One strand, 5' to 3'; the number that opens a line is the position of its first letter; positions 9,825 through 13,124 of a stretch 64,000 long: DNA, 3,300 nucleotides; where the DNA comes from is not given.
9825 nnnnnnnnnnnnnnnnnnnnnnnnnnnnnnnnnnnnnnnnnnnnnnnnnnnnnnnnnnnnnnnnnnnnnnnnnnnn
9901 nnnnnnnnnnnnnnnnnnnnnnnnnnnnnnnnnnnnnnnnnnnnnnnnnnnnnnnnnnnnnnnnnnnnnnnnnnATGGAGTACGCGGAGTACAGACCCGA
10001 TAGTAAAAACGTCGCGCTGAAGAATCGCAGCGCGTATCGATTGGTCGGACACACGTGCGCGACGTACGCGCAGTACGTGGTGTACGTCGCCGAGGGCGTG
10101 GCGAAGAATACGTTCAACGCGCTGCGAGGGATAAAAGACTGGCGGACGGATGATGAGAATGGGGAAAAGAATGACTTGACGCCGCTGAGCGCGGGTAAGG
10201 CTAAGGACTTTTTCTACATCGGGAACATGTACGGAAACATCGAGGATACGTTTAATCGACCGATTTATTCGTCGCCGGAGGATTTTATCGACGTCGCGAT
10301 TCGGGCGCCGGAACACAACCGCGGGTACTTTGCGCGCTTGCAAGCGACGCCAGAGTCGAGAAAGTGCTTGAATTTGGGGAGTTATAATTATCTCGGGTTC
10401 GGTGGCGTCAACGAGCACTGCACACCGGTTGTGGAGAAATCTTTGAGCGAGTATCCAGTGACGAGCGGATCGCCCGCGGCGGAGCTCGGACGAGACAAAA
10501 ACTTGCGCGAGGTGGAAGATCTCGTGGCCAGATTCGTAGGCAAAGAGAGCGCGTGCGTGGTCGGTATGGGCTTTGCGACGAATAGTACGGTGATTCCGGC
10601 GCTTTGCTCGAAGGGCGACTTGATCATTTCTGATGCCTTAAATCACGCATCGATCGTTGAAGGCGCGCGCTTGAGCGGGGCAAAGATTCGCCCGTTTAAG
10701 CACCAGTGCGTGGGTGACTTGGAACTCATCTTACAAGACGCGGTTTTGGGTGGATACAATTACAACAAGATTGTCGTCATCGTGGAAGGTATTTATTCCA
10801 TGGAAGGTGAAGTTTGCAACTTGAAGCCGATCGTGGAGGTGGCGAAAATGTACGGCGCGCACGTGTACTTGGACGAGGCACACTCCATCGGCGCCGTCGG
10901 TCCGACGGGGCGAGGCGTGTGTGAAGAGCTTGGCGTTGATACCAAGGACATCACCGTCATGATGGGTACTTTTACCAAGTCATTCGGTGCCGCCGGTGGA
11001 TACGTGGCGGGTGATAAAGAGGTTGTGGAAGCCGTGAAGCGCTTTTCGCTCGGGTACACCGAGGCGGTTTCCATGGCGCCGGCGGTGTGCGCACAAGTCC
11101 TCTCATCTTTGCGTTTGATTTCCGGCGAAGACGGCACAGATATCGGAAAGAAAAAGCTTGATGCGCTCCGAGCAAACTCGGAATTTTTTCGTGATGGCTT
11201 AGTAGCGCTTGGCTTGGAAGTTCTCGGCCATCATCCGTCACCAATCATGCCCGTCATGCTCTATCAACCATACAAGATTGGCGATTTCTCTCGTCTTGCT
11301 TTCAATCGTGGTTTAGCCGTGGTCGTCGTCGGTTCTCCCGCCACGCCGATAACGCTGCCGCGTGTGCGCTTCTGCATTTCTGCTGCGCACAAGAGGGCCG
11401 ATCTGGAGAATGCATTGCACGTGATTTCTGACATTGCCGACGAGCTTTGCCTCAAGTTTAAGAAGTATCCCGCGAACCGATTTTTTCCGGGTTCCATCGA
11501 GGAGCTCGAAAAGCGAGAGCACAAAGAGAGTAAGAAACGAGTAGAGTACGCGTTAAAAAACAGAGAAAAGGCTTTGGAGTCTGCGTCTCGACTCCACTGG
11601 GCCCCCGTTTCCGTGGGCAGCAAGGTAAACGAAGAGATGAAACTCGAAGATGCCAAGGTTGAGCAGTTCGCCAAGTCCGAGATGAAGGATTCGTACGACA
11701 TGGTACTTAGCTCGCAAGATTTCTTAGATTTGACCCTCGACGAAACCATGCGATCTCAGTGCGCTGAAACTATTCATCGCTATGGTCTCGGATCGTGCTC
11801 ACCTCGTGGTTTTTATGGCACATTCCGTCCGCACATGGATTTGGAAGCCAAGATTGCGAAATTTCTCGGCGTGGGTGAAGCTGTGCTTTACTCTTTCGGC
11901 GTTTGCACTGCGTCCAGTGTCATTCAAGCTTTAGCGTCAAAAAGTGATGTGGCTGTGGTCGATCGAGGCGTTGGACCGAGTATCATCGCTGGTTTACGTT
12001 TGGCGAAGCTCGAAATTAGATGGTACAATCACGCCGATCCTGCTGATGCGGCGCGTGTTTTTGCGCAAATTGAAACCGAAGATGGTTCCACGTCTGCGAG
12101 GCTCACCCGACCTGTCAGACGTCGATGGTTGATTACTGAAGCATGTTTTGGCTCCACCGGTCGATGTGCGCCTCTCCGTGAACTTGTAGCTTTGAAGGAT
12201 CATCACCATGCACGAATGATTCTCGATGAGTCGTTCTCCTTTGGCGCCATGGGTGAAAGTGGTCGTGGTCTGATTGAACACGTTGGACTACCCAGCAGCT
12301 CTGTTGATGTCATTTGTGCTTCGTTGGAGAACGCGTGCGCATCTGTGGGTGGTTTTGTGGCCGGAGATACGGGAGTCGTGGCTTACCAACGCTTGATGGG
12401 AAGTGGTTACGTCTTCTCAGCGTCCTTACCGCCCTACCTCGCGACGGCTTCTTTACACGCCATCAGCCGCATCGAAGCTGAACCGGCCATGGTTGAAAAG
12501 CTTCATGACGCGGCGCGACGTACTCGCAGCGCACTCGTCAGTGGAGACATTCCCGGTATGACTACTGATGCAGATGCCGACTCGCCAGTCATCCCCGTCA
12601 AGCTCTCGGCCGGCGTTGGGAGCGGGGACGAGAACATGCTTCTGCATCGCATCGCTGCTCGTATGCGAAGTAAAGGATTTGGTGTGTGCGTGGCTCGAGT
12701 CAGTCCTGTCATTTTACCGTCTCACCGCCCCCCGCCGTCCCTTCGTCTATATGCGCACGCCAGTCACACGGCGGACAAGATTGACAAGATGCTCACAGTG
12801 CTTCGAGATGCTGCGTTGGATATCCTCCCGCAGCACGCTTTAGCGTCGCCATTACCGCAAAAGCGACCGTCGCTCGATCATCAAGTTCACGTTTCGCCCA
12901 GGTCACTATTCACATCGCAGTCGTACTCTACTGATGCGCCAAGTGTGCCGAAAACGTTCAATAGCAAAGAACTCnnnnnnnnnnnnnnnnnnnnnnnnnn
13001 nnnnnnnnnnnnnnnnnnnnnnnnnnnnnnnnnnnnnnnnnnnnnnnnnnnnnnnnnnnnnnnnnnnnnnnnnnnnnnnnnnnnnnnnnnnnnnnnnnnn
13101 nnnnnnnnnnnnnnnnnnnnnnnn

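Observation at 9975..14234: Single-chain LCB2-LCB1 serine palmitoyltransferase carrying an unassigned ~400-aa C-terminal polytopic membrane domain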

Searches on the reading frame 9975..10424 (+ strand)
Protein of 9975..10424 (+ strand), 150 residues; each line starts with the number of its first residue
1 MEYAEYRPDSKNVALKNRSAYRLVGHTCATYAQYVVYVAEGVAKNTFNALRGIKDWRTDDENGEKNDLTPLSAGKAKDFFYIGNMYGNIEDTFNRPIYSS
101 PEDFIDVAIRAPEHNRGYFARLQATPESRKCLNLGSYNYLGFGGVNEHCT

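Call 107: search_solved_structures(query=window:9975-10424:+, max_evalue=0.001, show_alignments=2)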
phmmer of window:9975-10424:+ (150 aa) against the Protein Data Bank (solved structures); distinct sequences matched with E-value up to 0.001: 5.
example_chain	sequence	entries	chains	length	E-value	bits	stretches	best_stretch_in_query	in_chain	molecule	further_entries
7yjo_B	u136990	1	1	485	4.1e-15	59.6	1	29-150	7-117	Long chain base biosynthesis protein 2a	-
7yjk_B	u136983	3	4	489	4.2e-15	59.5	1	29-150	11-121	Long chain base biosynthesis protein 2a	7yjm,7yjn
7k0i_B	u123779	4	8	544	7.6e-07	32.7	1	37-144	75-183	Serine palmitoyltransferase 2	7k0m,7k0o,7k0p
6m4n_B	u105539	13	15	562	8e-07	32.7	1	37-144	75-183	Serine palmitoyltransferase 2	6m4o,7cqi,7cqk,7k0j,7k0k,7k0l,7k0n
8c80_C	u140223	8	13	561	6.1e-05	26.6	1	78-150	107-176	Serine palmitoyltransferase 2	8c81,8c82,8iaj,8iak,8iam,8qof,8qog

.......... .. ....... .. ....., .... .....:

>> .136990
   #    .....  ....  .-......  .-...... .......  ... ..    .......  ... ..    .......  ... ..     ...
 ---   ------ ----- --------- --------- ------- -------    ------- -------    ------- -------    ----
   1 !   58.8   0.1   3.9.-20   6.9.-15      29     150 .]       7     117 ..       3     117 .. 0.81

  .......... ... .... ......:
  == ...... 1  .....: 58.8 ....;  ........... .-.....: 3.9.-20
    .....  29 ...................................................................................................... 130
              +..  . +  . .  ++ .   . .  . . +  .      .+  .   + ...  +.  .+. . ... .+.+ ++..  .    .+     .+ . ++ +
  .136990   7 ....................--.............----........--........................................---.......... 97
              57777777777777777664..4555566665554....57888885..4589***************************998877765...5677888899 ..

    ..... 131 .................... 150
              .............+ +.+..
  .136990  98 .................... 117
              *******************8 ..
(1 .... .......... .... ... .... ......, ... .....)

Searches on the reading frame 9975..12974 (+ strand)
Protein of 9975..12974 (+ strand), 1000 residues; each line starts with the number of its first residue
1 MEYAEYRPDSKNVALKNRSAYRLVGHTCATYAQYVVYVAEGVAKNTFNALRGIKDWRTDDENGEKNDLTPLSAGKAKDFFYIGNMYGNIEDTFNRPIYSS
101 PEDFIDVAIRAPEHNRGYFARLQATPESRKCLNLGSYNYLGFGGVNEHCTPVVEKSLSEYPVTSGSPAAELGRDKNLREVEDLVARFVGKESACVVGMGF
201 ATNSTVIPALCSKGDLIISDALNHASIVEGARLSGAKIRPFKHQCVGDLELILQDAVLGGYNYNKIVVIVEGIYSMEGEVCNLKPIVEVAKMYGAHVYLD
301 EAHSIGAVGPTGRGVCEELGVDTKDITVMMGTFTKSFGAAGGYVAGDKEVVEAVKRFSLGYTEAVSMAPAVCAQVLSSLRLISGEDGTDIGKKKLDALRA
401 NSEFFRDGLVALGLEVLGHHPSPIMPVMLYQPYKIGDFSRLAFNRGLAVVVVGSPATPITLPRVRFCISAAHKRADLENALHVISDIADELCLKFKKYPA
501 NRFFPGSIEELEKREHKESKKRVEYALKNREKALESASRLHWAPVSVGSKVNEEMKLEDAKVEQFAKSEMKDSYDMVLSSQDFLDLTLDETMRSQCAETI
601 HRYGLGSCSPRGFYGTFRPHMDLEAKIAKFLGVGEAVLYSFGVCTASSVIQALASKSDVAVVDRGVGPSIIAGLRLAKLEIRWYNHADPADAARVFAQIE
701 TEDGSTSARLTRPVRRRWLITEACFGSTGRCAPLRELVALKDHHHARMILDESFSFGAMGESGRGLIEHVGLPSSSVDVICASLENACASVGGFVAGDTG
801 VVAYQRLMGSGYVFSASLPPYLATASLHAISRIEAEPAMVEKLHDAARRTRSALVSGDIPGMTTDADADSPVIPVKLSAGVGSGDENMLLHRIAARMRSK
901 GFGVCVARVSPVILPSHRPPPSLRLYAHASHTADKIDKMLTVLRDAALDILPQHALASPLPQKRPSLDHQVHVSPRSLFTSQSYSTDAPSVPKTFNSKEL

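Call 51: search_solved_structures(query=window:9975-12974:+, max_evalue=1e-20, show_alignments=0)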
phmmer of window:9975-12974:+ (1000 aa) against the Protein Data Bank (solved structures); distinct sequences matched with E-value up to 1e-20: 49.
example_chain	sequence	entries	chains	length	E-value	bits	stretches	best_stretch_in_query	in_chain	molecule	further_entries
7yjk_B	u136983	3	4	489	7.6e-132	444.7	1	29-500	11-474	Long chain base biosynthesis protein 2a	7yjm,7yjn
7yjo_B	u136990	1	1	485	7.6e-132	444.7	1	29-500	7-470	Long chain base biosynthesis protein 2a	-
6m4n_B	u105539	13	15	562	7.5e-118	398.4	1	37-499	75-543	Serine palmitoyltransferase 2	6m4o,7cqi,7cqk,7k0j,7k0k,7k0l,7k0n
7k0i_B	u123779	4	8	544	1.4e-117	397.5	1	37-498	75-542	Serine palmitoyltransferase 2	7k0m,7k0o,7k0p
8c80_C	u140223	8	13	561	5e-104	352.6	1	78-497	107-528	Serine palmitoyltransferase 2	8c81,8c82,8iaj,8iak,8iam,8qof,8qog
7yjm_A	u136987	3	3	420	3.1e-76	260.6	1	541-949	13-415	atLCB1 | Long chain base biosynthesis protein 1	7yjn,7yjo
7yjk_A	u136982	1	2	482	4.2e-76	260.2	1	541-949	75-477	Long chain base biosynthesis protein 1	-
7yiu_A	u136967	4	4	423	2.5e-72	247.7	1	579-950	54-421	Serine palmitoyltransferase 1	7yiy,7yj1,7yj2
6m4n_A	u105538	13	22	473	3.5e-72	247.2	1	579-950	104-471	Serine palmitoyltransferase 1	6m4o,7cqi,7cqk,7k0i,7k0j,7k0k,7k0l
8s1y_A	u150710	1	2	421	3.1e-52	181.2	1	126-488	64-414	8-amino-7-oxononanoate synthase/2-amino-3-ketobutyrate coenzyme A ligase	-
7poa_A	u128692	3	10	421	4.6e-52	180.6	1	126-488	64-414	8-amino-7-oxononanoate synthase/2-amino-3-ketobutyrate coenzyme A ligase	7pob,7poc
3tqx_A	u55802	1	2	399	2.6e-48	168.2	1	201-489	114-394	2-amino-3-ketobutyrate coenzyme A ligase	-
8iaj_A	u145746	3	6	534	9.6e-47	163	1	567-858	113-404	chimera of Long chain base biosynthesis protein 1 and Serine palmitoyltransferase 1 | Long chain base biosynthesis protein 1,Serine palmitoyltransferase 1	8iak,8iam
8c82_B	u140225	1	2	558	1.1e-46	162.9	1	567-858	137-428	Serine palmitoyltransferase 1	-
8c80_B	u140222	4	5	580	1.2e-46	162.7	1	567-858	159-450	Serine palmitoyltransferase 1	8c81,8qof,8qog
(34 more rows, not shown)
